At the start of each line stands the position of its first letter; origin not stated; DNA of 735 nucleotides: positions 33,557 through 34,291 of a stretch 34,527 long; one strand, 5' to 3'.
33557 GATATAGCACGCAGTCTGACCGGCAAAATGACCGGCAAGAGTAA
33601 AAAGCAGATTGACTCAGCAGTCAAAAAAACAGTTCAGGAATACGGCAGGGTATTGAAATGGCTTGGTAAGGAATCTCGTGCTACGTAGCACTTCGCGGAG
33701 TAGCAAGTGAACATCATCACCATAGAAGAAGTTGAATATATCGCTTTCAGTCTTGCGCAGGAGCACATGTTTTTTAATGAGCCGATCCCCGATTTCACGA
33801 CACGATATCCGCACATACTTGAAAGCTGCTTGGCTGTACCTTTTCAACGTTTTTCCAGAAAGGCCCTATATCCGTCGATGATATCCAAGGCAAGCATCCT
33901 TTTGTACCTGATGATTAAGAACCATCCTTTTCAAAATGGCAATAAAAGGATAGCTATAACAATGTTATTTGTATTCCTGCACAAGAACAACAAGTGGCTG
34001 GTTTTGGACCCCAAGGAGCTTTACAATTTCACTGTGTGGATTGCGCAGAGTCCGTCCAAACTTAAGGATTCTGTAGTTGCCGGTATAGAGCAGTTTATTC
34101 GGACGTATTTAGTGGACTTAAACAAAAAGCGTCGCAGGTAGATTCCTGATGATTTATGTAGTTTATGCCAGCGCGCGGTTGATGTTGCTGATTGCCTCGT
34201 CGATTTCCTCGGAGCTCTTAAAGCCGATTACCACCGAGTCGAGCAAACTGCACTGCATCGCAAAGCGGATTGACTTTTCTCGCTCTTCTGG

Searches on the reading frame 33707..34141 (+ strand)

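Call 4: search_protein_families(library=pfam, proteins=[window:33707-34141:+], max_evalue=0.01)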
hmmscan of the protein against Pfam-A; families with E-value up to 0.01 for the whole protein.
window:33707-34141:+ (144 aa): 1 family
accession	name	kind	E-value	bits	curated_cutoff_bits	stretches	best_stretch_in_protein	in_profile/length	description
PF02661.23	Fic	-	2.2e-10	41.7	24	1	29-91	22-93/93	Fic/DOC family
